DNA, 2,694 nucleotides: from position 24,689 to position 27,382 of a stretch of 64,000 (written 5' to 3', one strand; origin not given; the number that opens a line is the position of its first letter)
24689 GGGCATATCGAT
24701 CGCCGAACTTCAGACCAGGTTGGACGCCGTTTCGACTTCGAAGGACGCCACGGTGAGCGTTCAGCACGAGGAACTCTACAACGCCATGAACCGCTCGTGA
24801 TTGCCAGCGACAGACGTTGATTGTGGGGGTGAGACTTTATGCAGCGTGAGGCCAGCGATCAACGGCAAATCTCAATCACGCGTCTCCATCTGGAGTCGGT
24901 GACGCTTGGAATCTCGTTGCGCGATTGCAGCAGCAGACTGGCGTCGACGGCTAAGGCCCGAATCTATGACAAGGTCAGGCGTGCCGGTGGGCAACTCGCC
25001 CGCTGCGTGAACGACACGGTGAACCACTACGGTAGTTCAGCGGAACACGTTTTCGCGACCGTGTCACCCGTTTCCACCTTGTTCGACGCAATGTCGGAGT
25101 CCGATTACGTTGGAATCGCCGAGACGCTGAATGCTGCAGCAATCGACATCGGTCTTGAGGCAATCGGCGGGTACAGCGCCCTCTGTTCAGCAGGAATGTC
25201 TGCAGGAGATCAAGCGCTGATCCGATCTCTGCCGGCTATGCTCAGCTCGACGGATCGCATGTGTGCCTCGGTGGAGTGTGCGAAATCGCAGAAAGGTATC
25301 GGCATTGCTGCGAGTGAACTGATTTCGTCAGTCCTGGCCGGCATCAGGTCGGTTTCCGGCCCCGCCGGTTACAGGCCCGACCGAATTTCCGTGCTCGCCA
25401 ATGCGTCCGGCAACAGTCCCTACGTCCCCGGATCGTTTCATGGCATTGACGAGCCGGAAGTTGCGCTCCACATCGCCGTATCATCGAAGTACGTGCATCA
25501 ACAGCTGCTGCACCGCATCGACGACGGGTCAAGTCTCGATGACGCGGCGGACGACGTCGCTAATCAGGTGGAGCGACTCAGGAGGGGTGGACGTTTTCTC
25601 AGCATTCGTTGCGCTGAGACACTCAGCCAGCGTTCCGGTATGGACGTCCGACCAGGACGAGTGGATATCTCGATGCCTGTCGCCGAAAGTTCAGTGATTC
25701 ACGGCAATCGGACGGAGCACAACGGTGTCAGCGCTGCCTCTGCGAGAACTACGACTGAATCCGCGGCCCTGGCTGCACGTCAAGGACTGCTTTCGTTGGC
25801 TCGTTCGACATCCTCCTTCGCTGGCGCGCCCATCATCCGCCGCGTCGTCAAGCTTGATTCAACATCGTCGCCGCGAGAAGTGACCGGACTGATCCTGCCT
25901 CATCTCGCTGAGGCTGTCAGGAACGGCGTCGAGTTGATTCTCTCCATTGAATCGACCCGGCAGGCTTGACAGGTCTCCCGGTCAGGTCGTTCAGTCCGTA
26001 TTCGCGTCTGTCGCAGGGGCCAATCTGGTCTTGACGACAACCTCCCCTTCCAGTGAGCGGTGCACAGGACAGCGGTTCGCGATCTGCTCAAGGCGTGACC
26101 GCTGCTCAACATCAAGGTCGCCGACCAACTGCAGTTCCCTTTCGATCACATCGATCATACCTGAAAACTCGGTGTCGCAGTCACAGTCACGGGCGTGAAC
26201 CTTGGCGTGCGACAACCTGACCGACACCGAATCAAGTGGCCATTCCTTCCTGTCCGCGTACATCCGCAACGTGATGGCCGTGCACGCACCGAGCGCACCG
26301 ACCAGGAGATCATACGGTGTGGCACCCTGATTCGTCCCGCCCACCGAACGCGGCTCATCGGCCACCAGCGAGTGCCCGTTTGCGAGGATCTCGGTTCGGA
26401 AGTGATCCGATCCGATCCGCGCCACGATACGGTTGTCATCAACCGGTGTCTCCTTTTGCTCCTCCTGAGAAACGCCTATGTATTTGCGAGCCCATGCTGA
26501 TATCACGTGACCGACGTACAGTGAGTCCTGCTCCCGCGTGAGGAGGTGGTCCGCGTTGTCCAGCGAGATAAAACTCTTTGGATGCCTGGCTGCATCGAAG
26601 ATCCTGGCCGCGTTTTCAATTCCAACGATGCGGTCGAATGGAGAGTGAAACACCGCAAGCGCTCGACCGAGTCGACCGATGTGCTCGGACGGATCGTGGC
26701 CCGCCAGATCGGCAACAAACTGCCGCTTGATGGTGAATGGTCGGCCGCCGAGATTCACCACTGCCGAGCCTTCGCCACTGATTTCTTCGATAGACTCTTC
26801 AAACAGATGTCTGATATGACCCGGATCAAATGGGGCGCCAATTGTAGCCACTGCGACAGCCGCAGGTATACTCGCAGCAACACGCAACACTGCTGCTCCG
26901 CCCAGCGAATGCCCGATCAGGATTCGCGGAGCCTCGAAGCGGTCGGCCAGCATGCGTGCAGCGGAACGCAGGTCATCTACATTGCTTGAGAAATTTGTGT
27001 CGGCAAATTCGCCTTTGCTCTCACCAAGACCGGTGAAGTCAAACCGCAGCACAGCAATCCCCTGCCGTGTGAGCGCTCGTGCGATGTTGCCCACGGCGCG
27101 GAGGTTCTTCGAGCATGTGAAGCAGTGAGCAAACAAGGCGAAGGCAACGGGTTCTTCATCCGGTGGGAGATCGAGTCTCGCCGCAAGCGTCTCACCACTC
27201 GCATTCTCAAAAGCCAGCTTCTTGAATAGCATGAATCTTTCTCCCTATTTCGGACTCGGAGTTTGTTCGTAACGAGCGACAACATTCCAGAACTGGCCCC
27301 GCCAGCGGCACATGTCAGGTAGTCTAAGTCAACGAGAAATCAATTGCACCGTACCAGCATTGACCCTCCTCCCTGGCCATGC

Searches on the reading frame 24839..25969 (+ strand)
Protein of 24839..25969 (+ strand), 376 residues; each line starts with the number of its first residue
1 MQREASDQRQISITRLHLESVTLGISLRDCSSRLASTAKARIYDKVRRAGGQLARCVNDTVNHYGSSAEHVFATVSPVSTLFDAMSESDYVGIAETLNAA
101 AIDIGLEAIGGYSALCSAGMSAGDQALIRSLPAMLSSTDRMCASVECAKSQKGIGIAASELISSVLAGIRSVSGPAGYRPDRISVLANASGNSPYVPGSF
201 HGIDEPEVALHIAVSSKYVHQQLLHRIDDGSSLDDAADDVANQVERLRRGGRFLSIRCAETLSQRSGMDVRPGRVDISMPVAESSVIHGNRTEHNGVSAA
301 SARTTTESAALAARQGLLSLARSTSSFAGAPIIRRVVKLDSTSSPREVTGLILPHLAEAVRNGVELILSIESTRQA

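Call 11: search_protein_families(library=pfam, proteins=[window:24839-25969:+], max_evalue=0.000001)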
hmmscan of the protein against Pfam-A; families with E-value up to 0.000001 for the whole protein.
window:24839-25969:+ (376 aa): 1 family
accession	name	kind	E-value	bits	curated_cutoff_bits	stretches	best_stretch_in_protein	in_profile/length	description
PF05167.17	DUF711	-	1.4e-44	153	25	1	14-279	6-266/413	Uncharacterised ACR (DUF711)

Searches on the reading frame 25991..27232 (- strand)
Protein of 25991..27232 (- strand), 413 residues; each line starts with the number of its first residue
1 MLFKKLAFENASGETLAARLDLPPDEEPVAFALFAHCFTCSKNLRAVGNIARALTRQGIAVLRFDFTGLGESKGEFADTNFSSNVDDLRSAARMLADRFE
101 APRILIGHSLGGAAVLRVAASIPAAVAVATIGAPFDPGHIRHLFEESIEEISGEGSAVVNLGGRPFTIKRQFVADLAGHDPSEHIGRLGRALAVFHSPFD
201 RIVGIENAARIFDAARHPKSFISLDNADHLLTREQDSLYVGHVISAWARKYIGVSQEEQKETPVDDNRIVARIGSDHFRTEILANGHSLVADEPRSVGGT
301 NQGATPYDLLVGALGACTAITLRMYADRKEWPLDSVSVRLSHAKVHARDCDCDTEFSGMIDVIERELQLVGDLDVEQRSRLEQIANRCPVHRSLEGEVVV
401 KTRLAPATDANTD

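Call 12: search_protein_families(library=pfam, proteins=[window:25991-27232:-], max_evalue=0.000001)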
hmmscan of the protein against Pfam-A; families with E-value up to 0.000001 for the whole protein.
window:25991-27232:- (413 aa): 4 families
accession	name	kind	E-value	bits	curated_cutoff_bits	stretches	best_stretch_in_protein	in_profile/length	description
PF12146.15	Hydrolase_4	-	9e-17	61.6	27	1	46-133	19-108/239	Serine aminopeptidase, S33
PF02566.24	OsmC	-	8.7e-15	55.4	27.5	1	299-402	1-99/100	OsmC-like protein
PF12697.13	Abhydrolase_6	-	1.9e-12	48.8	26.3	1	33-294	2-211/217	Alpha/beta hydrolase family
PF00561.26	Abhydrolase_1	-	8.9e-07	29.2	25.8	0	33-130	4-98/245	alpha/beta hydrolase fold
